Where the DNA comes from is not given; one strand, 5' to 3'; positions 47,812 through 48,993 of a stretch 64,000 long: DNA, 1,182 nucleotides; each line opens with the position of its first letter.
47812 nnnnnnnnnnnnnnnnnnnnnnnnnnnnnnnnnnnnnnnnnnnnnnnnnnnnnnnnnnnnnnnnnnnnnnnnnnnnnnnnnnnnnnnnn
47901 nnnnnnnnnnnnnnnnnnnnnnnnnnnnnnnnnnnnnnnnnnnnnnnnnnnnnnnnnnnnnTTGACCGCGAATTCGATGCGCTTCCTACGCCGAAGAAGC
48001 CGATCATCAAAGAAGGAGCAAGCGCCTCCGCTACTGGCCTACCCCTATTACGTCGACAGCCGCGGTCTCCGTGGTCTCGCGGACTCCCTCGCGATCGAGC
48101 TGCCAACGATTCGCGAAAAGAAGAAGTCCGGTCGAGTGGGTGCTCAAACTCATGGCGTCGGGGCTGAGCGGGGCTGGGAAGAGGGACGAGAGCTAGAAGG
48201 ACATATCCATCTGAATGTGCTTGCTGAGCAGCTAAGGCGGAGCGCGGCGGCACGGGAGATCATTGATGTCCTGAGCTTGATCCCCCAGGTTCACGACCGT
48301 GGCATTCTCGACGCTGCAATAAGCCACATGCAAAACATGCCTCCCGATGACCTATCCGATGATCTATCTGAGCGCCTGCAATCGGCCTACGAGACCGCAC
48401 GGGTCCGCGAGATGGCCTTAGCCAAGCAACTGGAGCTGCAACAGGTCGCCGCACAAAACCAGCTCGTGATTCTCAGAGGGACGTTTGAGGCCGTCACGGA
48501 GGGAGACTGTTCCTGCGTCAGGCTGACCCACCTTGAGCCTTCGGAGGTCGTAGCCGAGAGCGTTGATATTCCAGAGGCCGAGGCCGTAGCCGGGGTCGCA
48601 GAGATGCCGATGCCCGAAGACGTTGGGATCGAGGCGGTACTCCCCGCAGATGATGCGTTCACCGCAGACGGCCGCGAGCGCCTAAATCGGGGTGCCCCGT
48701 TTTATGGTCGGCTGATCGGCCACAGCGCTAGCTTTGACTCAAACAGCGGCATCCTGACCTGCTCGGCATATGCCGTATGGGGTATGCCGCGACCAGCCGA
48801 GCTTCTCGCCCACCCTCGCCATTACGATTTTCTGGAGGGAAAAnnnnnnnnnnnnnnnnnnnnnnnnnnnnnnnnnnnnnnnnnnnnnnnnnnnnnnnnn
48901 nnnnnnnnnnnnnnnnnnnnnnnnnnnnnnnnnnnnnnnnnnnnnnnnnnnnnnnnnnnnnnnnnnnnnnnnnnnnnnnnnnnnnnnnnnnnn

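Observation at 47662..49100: Low-GC three-gene cargo (DUF3892-like + 294-aa + 85-aa unknowns) between the integrase and attR: candidate undescribed accessory/defence module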

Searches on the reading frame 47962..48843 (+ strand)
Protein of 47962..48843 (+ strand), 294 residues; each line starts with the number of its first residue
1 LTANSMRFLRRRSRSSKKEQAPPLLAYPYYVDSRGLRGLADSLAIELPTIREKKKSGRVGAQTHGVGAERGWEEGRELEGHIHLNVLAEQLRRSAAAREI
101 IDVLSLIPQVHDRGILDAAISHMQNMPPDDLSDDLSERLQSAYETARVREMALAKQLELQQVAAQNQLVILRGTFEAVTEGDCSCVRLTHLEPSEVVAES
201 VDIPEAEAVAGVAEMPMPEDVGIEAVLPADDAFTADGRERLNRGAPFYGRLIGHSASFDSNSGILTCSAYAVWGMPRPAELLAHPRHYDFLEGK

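Call 4: search_protein_families(library=pfam, proteins=[window:47962-48843:+], max_evalue=1)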
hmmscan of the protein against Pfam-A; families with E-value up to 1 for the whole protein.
window:47962-48843:+ (294 aa): 0 families

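Call 5: search_protein_families(library=padloc, proteins=[window:47962-48843:+], max_evalue=1)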
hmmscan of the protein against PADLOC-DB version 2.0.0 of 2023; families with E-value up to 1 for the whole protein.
window:47962-48843:+ (294 aa): 0 families

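Call 6: search_protein_families(library=ncbifam, proteins=[window:47962-48843:+], max_evalue=1)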
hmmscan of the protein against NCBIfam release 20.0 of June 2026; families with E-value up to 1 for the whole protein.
window:47962-48843:+ (294 aa): 0 families

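Call 7: search_protein_families(library=phrogs, proteins=[window:47962-48843:+], max_evalue=1)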
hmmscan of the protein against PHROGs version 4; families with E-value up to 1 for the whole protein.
window:47962-48843:+ (294 aa): 1 family
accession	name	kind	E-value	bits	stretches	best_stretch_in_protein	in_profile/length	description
phrog_20046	-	unknown function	0.59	10.5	1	56-127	175-246/302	-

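Call 13: find_homologous_proteins(query=window:47962-48843:+)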
Query window:47962-48843:+ (294 aa): 36 proteins with E <= 0.001 among 8000 candidates.
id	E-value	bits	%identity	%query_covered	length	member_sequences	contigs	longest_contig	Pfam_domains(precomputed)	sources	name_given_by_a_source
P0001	1.1e-186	637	100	98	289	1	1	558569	-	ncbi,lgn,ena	-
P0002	2.0e-143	495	78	94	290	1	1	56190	-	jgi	jgi:hypothetical protein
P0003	2.7e-140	485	77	98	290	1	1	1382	-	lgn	-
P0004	2.6e-124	432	79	85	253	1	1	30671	-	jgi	jgi:hypothetical protein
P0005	1.6e-121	423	75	89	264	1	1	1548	-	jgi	jgi:hypothetical protein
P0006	1.6e-112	394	66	95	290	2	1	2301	-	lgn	-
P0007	1.1e-110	388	63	97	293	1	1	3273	-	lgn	-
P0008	1.4e-109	384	63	98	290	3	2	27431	-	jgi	jgi:hypothetical protein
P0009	1.8e-104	367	60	98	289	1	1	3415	-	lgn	-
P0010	3.8e-101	356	59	93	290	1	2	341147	-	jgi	jgi:hypothetical protein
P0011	1.6e-100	354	63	89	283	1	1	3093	-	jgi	jgi:hypothetical protein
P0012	1.7e-95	338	59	98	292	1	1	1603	-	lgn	-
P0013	3.8e-95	337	58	98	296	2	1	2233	-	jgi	jgi:hypothetical protein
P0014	1.1e-94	335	58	98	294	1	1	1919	-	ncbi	-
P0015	2.2e-94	334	57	98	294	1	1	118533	-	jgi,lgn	jgi:hypothetical protein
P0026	5.4e-88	313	58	92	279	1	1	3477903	-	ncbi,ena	-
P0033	5.7e-74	267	50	98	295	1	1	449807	-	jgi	jgi:hypothetical protein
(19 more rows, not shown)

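Call 15: find_encoding_contigs(protein=P0001, flank=10000, max_places=3)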
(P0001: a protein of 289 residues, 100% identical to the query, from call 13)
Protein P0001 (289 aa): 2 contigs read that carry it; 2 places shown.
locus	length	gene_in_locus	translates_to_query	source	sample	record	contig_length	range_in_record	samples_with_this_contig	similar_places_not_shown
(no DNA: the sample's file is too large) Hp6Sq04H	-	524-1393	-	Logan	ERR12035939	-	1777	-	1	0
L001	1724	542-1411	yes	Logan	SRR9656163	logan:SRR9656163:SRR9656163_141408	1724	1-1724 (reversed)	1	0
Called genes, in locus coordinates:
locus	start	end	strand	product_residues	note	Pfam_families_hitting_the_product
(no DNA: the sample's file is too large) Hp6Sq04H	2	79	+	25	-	?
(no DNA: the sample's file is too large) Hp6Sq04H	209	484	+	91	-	PF13031:DUF3892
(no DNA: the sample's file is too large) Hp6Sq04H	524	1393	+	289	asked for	-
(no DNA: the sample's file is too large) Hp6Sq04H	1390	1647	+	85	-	-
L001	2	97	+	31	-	?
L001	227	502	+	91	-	PF13031:DUF3892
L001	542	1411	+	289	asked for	-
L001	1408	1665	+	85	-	-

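Call 17: find_encoding_contigs(protein=P0026, flank=8000, max_places=2)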
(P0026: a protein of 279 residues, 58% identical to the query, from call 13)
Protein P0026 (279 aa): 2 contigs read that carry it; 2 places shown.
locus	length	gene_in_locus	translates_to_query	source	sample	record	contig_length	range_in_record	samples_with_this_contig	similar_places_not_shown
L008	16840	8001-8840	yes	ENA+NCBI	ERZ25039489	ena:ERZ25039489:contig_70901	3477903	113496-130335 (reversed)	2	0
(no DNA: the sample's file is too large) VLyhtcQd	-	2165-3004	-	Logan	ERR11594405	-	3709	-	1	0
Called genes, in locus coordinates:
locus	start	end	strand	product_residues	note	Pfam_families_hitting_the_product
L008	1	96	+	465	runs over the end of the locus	PF00909:Ammonium_transp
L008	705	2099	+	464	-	PF00078:RVT_1, PF08388:GIIM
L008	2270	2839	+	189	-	-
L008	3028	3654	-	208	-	PF01625:PMSR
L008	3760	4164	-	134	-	PF00903:Glyoxalase, PF18029:Glyoxalase_6, PF22677:Ble-like_N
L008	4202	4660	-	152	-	PF04075:F420H2_quin_red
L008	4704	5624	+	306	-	PF00378:ECH_1, PF16113:ECH_2, PF00378:ECH_1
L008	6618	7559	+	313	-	PF18739:HEPN_Apea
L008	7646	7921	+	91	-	PF13031:DUF3892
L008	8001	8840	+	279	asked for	-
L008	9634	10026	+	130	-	-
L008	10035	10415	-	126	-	-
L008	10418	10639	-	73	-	-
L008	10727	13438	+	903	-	PF08751:TrwC, PF13245:AAA_19, PF13604:AAA_30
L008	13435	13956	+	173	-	-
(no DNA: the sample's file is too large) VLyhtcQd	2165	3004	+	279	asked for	-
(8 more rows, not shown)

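Call 23: find_encoding_contigs(protein=P0010, flank=8000, max_places=2)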
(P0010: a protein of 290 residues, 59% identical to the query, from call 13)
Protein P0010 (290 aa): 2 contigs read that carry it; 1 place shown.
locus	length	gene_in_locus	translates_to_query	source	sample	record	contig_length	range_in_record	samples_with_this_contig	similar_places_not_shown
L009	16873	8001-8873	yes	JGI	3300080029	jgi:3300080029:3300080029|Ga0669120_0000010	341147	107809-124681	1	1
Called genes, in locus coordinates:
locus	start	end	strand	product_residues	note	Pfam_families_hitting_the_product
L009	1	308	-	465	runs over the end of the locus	PF01266:DAO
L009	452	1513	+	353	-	PF26684:DUF8230_N, PF26685:DUF8230_C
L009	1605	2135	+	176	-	PF00210:Ferritin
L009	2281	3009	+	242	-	PF00440:TetR_N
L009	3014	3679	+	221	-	PF00440:TetR_N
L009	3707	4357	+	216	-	PF00440:TetR_N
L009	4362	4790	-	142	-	PF04542:Sigma70_r2, PF08281:Sigma70_r4_2, PF04545:Sigma70_r4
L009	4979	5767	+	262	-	PF13489:Methyltransf_23, PF08241:Methyltransf_11, PF08242:Methyltransf_12, PF13649:Methyltransf_25, PF13847:Methyltransf_31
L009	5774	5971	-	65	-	-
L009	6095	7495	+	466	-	PF09348:DUF1990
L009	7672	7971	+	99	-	PF13031:DUF3892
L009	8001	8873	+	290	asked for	-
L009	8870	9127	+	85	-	-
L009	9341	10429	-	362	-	-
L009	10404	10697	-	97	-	-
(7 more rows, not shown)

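Call 24: find_encoding_contigs(protein=P0033, flank=8000, max_places=2)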
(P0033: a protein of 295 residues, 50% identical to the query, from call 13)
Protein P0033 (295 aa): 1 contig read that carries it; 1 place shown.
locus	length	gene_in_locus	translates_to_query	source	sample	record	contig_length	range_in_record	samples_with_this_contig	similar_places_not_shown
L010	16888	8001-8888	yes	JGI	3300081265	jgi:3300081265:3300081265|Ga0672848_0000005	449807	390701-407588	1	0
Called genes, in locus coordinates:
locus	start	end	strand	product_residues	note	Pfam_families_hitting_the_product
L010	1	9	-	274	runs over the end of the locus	PF13814:Replic_Relax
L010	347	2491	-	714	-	PF02534:T4SS-DNA_transf (faint), PF10412:TrwB_AAD_bind (faint)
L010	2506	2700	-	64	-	-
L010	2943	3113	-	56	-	-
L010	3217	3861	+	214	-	PF01381:HTH_3 (faint), PF16158:N_BRCA1_IG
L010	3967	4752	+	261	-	-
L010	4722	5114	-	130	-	-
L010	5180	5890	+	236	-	PF00226:DnaJ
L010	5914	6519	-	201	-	-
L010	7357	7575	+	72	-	PF13560:HTH_31, PF12844:HTH_19 (weak), PF01381:HTH_3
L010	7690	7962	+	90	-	PF13031:DUF3892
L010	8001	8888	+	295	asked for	-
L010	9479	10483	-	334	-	-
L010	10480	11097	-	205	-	PF28043:KwaA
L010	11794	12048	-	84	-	-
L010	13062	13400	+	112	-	PF08681:TacA1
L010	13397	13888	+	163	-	PF00583:Acetyltransf_1, PF13673:Acetyltransf_10, PF13508:Acetyltransf_7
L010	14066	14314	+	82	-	-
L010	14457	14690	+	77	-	PF15919:HicB_lk_antitox, PF21748:UPF0150 (weak)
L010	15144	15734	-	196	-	-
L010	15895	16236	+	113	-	-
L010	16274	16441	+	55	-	PF13701:DDE_Tnp_1_4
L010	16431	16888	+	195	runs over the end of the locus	-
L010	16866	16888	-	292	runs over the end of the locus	PF00440:TetR_N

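Call 33: predict_structure(alignment_id=A2)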
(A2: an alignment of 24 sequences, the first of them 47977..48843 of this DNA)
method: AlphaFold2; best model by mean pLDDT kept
length: 289 residues; sequences in the alignment: 24
mean_pLDDT: 58.1   pTM: 0.53
mean pLDDT of the five models: 58.1, 55.1, 52.5, 50.5, 47.0
residues with pLDDT >= 90: 0; 70-90: 90; 50-70: 89; < 50: 110
segments of 3 or more residues with pLDDT < 50: 1-31, 44-57, 59-78, 190-207, 268-289
pLDDT, mean of each block of 10 residues (from residue 1): 39 31 37 50 45 42 38 46 56 60 64 72 67 78 82 80 73 70 73 33 47 82 61 65 67 83 61 41 41
secondary structure, 60 per line:
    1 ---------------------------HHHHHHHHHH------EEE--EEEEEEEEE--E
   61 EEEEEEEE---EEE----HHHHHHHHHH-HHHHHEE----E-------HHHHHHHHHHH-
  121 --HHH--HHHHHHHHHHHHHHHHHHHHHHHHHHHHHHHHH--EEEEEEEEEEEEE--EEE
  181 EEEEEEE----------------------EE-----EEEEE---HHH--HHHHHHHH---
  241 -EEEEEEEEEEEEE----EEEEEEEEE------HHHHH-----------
elements in order: H28-37 E44-46 E49-57 E60-68 E72-74 H79-88 H90-94 H109-119 H128-160 E163-175 E178-187 E217-221 H230-237 E242-254 E259-267 H274-278

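Call 34: search_protein_representatives(alignment_id=A2)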
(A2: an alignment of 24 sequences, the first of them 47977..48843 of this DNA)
Query: 24 sequences, 292 profile positions. Proteins with E-value up to 0.001 (for the whole library): 48; up to 1e-10: 42; up to 1e-30: 25. The best 48 are listed.
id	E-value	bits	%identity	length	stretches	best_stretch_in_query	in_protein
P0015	6.3e-148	508.2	-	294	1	1-291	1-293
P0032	1.4e-111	389.0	-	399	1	6-291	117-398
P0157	6.9e-72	258.6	-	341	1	6-276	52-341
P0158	1.1e-71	258.0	-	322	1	7-276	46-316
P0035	1.1e-65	238.2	-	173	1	117-291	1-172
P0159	8.7e-65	235.3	-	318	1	11-278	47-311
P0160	4.4e-60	219.9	-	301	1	5-277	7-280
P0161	2.8e-59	217.2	-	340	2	9-199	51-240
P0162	3.9e-58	213.5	-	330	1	3-275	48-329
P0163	5.0e-58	213.1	-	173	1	2-173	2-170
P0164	1.0e-56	208.9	-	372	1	4-277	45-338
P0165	1.1e-55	205.4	-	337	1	6-275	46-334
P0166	9.2e-53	195.8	-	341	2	5-176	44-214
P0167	1.9e-51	191.5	-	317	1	7-276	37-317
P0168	3.8e-50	187.3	-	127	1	66-191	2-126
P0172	3.6e-38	148.0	-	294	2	144-277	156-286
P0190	2.4e-17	79.6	-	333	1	13-276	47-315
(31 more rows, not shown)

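Call 36: find_homologous_proteins(query=A4, max_evalue=0.001)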
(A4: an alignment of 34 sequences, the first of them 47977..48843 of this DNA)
Query A4 (34 sequences) (289 aa, profile of the alignment): 37 proteins with E <= 0.001 among 8000 candidates.
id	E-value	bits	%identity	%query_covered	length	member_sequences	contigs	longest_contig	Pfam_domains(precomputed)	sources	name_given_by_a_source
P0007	2.7e-114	400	63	99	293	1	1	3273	-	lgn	-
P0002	2.8e-113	396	78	96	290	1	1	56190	-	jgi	jgi:hypothetical protein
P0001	1.3e-110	388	100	100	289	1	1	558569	-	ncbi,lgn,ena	-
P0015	1.9e-110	387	57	99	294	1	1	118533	-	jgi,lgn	jgi:hypothetical protein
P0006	1.9e-110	387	66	96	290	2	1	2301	-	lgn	-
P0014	2.5e-110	387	58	99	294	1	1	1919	-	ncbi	-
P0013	4.7e-110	386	58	99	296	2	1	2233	-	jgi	jgi:hypothetical protein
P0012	1.3e-109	384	59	99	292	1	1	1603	-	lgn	-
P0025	2.1e-109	384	57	99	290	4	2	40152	-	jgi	jgi:hypothetical protein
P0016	5.2e-109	382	58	99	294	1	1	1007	-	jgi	jgi:hypothetical protein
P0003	5.3e-109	382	77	100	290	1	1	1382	-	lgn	-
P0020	2.4e-108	380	55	99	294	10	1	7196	-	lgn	-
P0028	4.4e-108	379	56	99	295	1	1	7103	-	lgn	-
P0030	1.6e-107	377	53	99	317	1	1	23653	-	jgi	jgi:hypothetical protein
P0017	7.5e-106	372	58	99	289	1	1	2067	-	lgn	-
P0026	3.9e-101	356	58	93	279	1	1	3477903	-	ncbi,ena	-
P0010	4.2e-101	356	59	95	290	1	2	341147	-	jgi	jgi:hypothetical protein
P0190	8.5e-70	254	23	88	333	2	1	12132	-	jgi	jgi:hypothetical protein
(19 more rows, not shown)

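Call 37: find_encoding_contigs(protein=P0190, flank=6000, max_places=2)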
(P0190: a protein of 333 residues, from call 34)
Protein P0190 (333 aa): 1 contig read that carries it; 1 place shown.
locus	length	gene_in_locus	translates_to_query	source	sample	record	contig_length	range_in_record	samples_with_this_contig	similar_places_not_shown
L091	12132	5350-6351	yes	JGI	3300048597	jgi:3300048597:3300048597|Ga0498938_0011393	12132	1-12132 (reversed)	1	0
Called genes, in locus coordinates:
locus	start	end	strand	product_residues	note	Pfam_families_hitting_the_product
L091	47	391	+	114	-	-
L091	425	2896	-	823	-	PF04851:ResIII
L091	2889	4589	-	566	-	PF01555:N6_N4_Mtase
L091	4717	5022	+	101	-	-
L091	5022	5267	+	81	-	-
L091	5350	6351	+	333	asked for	-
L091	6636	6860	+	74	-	PF13619:KTSC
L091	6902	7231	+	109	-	-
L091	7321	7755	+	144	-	-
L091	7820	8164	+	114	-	-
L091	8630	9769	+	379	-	PF08401:ArdcN (weak), PF06114:Peptidase_M78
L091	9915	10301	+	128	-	PF08279:HTH_11 (weak), PF13412:HTH_24 (faint)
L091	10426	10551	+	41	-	-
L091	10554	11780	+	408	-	PF00188:CAP (weak)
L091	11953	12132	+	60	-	?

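Call 38: find_encoding_contigs(protein=P0157, flank=6000, max_places=2)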
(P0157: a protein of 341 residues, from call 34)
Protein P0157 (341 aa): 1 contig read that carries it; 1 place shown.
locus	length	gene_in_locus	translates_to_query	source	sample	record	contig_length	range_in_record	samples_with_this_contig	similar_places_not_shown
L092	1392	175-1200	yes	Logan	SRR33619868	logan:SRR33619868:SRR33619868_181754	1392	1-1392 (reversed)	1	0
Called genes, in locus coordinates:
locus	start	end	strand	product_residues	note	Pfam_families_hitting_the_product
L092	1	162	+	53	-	?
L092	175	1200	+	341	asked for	-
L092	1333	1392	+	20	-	?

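Call 44: fold_search(model_id=the predicted structure, library=pdb)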
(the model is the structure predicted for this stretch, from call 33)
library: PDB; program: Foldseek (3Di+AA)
matches with E <= 10: 474; with E <= 0.001: 0
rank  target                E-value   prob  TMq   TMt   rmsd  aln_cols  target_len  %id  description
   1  9jkl                  2.1e-03  0.90  0.20  0.13  23.2       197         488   14  LYSYL-TRNA SYNTHETASE(LysRS) COMPLEXED WITH LYSINE (released 2025-09-10)
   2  4hio_A                6.1e-03  0.92  0.18  0.32  10.5       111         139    8  Crystal Structure of Schizosaccharomyces pombe Pot1pC bound to ssDNA (GGTAACGGT) (released 2012-12-12)
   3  4hid_A                6.5e-03  0.92  0.18  0.32  10.5       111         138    8  Crystal Structure of Schizosaccharomyces pombe Pot1pC bound to ssDNA (GCTTACGGT) (released 2012-12-12)
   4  5usn_A                8.2e-03  0.90  0.18  0.33   9.8       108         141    9  Crystal Structure of Schizosaccharomyces pombe Pot1pC bound to ssRNA/ssDNA chimera (rGrGrUTACGGT) (released 2018-04-18)
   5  6o3f_B                8.7e-03  0.97  0.20  0.12   5.7       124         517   11  Crystal Structure of Lysyl-tRNA Synthetase from Chlamydia trachomatis with complexed with L-lysine and a difluoro cycl (released 2019-03-27)
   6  5zg8                  1.4e-02  0.98  0.23  0.16   7.2       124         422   11  Crystal Structure of TtNRS (released 2019-03-13)
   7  9npj_A                2.3e-02  0.84  0.21  0.13  11.1       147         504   10  Structural studies of reaction hijacking inhibition of a malaria parasite aspartyl-tRNA synthetase. (released 2025-06-04)
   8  7cuh_A                2.3e-02  0.66  0.19  0.19  18.1       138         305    8  Crystal structure of fission yeast Pot1 and ssDNA (released 2021-08-25)
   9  8s0b_3                2.3e-02  0.44  0.19  0.10  15.8       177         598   11  H. sapiens MCM bound to double stranded DNA and ORC6 as part of the MCM-ORC complex (released 2024-10-02)
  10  9sh8                  2.6e-02  0.97  0.22  0.15   7.2       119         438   10  Thermus thermophilus asparaginyl-tRNA synthetase with bound sulphamoyl-analogue of asparaginyl-adenylate (AsnAMS) (released 2025-09-17)
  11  9sh9_A                2.7e-02  0.97  0.23  0.16   7.0       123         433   11  Thermus thermophilus asparaginyl-tRNA synthetase dimer with bound ATP (released 2025-09-17)
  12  1x54                  3.1e-02  0.97  0.24  0.17   7.3       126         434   12  Crystal structure of asparaginyl-tRNA synthetase from Pyrococcus horikoshii complexed with asparaginyl-adenylate (released 2006-05-23)
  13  4glv_B                3.1e-02  0.66  0.18  0.40   7.7       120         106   11  OBody AM3L09 bound to hen egg-white lysozyme (released 2013-08-21)
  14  9dei_L                3.1e-02  0.54  0.18  0.30   6.9       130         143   12  Trypanosoma brucei mitochondrial RNA-editing catalytic complex 1, U-deletion (RECC1) (released 2026-01-21)
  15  4gla_D                3.3e-02  0.87  0.20  0.51   7.8       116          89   11  OBody NL8 bound to hen egg-white lysozyme (released 2013-08-14)
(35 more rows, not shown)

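Call 57: find_encoding_contigs(protein=P0164, flank=5000, max_places=2)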
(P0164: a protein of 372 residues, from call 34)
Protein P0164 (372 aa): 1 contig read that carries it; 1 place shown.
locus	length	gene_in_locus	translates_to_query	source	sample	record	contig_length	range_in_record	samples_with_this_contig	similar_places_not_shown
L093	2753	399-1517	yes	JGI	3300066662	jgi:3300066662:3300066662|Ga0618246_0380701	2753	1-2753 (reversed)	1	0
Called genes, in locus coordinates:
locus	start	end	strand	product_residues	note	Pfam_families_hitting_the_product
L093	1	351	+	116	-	?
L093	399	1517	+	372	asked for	-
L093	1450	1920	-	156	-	-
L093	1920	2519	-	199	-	-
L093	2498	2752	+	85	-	?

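Call 58: find_encoding_contigs(protein=P0172, flank=5000, max_places=2)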
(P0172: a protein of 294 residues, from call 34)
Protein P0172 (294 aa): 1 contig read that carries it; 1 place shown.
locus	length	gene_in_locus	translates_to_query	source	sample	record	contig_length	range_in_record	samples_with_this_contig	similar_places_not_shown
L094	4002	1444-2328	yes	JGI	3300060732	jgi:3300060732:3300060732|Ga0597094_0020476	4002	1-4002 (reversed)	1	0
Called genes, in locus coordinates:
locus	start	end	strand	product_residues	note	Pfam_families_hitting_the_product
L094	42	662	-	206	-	-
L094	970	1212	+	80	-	-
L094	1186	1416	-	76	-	-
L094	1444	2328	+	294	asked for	-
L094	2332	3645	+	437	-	PF00069:Pkinase, PF07714:PK_Tyr_Ser-Thr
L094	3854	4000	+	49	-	?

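Call 70: search_solved_structures(query=A4, max_evalue=10)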
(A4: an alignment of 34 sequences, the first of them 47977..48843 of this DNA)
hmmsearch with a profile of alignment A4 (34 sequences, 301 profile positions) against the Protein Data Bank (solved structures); distinct sequences matched with E-value up to 10: 1.
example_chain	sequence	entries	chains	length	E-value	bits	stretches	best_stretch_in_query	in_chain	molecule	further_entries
5yxy_A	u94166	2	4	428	0.76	12.3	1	87-160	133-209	Cytosolic NiFe-hydrogenase, alpha subunit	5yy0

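Call 77: search_protein_families(library=pfam, alignment_id=A4, max_evalue=0.1)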
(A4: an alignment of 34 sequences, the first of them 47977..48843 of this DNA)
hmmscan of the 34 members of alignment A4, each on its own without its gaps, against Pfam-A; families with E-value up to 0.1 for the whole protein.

A. member 1, window:47977-48843:+ (289 aa): 0 families

B. families by the number of members that match (of 34 scanned): 5 families
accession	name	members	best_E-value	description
PF15433.11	MRP-S31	1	0.0056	Mitochondrial 28S ribosomal protein S31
PF13796.11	Sensor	1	0.008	Putative sensor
PF22564.2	HAAS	1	0.018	HAAS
PF03328.21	HpcH_HpaI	1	0.03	HpcH/HpaI aldolase/citrate lyase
PF24388.1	Permuted_GreAB-C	1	0.064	Permuted GreAB-C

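Call 78: search_protein_families(library=padloc, alignment_id=A4, max_evalue=0.1)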
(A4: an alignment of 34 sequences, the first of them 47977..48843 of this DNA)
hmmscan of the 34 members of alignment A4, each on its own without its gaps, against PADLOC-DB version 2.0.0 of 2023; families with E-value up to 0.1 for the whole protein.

A. member 1, window:47977-48843:+ (289 aa): 0 families

B. families by the number of members that match (of 34 scanned): 0 families

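Call 81: find_related_loci(query=A5, collection=metagenome_contigs, flank=5000)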
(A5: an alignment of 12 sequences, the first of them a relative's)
Query A5 (341 aa) in metagenome_contigs; peptide patterns used: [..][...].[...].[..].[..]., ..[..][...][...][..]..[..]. (x = any residue, [..] = any of these).
63 stretches matched a pattern; 6 encode a relative of the query (tblastn E <= 1e-3); 6 distinct loci.
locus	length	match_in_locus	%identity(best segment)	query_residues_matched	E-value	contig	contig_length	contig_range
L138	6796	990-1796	41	52-341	3e-60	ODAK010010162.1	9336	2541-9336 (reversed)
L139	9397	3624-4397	38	65-341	8e-55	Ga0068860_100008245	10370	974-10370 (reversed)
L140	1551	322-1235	34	15-341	3e-32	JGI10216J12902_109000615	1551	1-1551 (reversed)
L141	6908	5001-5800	39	52-337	1e-46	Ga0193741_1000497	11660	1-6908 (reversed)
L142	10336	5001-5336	41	207-337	2e-21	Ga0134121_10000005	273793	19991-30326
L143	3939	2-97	81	306-337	2e-13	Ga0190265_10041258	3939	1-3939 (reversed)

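Call 91: search_dna_similar(query=window:47977-48843:+, collection=plasmids, mode=protein, max_evalue=0.001, max_rows=15)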
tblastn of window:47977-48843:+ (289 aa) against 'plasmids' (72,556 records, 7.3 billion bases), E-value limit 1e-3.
No match.
